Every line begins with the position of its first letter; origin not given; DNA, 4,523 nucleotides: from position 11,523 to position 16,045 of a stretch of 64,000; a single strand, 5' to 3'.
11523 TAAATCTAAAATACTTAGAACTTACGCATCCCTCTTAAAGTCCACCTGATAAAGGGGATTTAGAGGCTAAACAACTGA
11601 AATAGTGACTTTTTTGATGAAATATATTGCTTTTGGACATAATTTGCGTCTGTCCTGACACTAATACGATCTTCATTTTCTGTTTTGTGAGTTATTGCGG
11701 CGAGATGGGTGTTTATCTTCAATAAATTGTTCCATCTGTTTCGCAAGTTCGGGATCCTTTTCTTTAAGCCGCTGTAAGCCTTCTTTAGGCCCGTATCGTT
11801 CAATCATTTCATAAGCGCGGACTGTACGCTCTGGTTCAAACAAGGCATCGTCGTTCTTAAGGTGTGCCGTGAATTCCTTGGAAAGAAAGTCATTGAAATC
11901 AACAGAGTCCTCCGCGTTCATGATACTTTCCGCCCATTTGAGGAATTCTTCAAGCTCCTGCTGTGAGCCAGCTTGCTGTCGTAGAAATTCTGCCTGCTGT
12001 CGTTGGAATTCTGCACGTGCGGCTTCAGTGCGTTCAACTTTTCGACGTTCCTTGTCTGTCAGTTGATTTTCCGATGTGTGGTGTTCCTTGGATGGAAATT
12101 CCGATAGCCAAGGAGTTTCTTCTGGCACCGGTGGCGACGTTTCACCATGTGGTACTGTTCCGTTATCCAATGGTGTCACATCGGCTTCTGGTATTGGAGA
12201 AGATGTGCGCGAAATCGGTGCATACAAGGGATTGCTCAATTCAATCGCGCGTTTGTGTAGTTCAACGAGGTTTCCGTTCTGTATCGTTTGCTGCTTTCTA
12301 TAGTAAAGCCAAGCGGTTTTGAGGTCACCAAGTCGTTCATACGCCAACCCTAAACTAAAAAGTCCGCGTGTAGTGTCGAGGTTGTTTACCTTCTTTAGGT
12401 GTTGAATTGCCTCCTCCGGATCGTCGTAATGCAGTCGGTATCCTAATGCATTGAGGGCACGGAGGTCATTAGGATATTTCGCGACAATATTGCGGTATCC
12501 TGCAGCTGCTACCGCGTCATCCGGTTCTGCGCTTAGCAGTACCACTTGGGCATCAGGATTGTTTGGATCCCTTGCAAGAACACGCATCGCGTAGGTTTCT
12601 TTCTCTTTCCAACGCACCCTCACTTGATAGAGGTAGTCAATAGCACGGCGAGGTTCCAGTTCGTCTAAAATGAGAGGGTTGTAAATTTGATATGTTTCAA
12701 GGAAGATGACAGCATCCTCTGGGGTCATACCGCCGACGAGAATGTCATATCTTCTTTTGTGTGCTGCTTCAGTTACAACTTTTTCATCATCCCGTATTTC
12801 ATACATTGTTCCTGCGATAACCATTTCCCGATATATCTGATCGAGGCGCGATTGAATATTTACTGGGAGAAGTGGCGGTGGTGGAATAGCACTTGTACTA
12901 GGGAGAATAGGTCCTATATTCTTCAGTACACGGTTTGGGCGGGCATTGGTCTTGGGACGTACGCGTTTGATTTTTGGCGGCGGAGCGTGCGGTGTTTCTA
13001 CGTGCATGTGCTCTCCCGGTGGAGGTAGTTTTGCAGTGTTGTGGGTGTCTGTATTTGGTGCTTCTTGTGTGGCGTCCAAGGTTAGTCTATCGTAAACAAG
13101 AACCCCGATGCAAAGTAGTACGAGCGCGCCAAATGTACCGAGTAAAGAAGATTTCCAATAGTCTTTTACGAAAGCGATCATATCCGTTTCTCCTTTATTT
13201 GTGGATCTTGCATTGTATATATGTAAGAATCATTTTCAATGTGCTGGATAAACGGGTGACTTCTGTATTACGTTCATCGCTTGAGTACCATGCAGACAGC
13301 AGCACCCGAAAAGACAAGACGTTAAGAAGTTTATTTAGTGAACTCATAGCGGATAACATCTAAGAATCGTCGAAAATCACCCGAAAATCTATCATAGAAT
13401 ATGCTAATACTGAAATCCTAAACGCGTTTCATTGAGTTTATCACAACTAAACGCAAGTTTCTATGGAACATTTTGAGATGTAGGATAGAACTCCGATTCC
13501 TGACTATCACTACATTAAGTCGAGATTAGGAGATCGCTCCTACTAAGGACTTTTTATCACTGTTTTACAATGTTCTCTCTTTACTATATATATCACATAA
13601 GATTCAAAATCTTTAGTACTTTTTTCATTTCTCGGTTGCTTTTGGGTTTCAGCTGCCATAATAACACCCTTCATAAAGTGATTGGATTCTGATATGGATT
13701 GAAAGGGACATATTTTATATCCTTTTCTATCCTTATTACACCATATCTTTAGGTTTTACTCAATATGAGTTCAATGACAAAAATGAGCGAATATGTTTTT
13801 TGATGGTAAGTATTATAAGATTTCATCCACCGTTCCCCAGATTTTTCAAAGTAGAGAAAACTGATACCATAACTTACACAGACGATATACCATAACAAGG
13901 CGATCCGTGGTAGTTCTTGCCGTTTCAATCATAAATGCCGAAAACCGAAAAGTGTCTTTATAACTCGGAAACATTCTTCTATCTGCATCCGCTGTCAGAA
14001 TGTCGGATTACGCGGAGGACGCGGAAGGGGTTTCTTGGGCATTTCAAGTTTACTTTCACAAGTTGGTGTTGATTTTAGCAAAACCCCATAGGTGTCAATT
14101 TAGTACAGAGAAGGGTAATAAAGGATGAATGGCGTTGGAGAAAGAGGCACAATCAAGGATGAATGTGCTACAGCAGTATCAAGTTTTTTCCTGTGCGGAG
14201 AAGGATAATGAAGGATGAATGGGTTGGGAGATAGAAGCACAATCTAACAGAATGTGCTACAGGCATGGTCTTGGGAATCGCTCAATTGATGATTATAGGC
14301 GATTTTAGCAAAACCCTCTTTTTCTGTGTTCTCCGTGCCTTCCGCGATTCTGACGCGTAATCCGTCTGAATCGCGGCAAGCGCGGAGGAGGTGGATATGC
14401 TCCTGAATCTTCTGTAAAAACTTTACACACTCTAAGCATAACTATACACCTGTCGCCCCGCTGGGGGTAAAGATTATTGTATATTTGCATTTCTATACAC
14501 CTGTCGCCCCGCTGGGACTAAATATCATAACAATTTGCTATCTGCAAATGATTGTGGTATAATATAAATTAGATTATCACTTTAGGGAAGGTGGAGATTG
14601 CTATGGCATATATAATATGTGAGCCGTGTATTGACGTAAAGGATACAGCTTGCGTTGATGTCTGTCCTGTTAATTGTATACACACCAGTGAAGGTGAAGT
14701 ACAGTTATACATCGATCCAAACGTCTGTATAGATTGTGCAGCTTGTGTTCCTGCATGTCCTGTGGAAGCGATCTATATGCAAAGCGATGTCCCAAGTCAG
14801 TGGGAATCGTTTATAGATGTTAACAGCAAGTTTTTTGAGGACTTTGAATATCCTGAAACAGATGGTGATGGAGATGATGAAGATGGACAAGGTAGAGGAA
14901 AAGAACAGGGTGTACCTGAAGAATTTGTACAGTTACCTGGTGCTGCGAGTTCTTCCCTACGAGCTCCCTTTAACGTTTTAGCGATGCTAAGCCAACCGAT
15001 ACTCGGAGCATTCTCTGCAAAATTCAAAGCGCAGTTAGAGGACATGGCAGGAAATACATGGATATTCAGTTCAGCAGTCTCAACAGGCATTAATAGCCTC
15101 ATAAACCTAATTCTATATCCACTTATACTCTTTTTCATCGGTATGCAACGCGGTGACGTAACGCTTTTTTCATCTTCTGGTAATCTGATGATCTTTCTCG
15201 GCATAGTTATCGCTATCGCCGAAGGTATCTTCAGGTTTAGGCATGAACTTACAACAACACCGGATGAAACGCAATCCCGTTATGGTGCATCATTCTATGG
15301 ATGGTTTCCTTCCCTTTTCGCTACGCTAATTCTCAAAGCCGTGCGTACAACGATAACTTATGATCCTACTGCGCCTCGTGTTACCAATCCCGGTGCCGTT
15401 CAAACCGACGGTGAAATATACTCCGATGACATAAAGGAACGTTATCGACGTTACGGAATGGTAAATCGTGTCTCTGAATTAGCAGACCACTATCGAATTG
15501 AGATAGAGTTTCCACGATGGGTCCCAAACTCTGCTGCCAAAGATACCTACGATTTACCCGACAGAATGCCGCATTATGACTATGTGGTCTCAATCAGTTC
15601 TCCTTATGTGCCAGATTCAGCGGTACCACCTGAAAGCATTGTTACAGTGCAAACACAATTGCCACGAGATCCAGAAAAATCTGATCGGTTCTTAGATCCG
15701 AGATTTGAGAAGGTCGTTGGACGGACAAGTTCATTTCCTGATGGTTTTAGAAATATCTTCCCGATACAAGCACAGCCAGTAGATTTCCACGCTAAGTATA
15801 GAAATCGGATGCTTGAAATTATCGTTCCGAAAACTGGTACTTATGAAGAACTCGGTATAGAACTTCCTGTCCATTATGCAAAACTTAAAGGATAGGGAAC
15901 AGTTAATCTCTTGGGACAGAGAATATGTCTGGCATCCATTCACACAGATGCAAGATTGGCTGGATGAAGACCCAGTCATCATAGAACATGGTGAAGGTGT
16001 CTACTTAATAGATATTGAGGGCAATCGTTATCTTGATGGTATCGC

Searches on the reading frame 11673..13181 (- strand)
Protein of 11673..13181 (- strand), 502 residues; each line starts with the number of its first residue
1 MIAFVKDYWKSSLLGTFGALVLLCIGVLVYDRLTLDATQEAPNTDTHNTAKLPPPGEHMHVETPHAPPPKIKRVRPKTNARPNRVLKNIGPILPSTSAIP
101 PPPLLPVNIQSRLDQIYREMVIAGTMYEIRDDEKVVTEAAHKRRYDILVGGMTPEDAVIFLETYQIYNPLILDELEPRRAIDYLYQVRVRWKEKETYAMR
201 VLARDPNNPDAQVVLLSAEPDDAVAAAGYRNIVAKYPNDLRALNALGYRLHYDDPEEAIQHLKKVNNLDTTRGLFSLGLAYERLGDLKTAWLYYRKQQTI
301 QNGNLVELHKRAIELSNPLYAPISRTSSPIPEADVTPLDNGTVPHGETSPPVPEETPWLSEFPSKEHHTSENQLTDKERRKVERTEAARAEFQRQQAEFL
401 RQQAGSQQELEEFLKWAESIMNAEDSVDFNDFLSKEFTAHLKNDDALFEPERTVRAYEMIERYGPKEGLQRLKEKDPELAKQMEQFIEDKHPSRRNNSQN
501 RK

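Call 8: search_protein_families(library=pfam, proteins=[window:11673-13181:-], max_evalue=0.01)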
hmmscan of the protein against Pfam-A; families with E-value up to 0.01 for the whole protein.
window:11673-13181:- (502 aa): 2 families
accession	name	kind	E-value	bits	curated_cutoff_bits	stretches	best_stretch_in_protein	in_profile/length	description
PF13431.12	TPR_17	-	0.00045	20.7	24.4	0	229-248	2-21/34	Tetratricopeptide repeat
PF13181.12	TPR_8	-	0.0043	17.6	25.7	0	273-301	3-31/34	Tetratricopeptide repeat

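Call 73: search_protein_families(library=ncbifam, proteins=[window:11673-13181:-], max_evalue=0.01)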
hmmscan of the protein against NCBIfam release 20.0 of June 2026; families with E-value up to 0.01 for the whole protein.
window:11673-13181:- (502 aa): 2 families
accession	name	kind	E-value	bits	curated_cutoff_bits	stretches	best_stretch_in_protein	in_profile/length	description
TIGR02917.1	PEP_TPR_lipo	equivalog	0.0024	15.8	312.2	1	199-300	760-866/899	XrtA/PEP-CTERM system TPR-repeat protein PrsT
NF040959.1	MamA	equivalog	0.0045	16.5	200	0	256-306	54-106/204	magnetosome protein MamA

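Call 74: search_solved_structures(query=window:11673-13181:-, max_evalue=1)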
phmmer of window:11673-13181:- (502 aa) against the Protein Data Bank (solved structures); distinct sequences matched with E-value up to 1: 19.
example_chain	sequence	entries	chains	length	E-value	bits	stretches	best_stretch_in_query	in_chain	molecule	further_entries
7obi_A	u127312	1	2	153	6.9e-05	25.4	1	185-305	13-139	CTPR-rv4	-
9gzg_A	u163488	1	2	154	0.0026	20.2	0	252-298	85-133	Engineered CTPR protein with glutamic acids for conductivity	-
6vfi_B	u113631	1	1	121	0.0035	19.8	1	224-305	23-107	O43_dn18B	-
6vfh_A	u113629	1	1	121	0.0037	19.7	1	224-308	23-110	T33_dn10A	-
6v8e_A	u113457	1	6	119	0.0069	18.8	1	224-304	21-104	Designed protein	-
2fo7_A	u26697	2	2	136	0.019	17.3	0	252-297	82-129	SYNTHETIC CONSENSUS TPR PROTEIN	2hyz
8ch0_A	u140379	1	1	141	0.026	16.8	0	252-298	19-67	Consensus tetratricopeptide repeat protein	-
6vl6_A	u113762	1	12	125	0.045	16.1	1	224-305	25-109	T33_dn2A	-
1na0_A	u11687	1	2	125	0.072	15.4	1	227-304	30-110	designed protein CTPR3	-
5hrz_A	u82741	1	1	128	0.11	14.8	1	224-304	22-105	TPR domain protein 1na0C3_3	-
3vtx_A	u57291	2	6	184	0.11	14.7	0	225-273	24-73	MamA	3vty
6vfj_B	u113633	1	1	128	0.12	14.7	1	224-304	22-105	I53_dn5B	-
6vfk_A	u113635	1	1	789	0.14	14.5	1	224-308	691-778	BG505-SOSIP-T33_dn10A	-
2wqh_A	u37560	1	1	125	0.14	14.4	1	225-302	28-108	CTPR3Y3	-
1na3_A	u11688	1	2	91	0.2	14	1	252-304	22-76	designed protein CTPR2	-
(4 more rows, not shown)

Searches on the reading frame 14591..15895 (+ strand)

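Call 13: search_protein_families(library=pfam, proteins=[window:14591-15895:+], max_evalue=0.0001)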
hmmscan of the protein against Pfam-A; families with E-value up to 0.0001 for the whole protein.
window:14591-15895:+ (434 aa): 3 families
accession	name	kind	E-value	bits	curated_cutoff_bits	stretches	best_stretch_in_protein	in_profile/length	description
PF00037.32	Fer4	-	1.7e-08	34.3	21.1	1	40-62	2-24/24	4Fe-4S binding domain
PF12838.12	Fer4_7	-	1.3e-05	26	27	1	19-60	6-52/52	4Fe-4S dicluster domain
PF13484.11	Fer4_16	-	2.5e-05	25.4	30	0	46-64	2-20/66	4Fe-4S double cluster binding domain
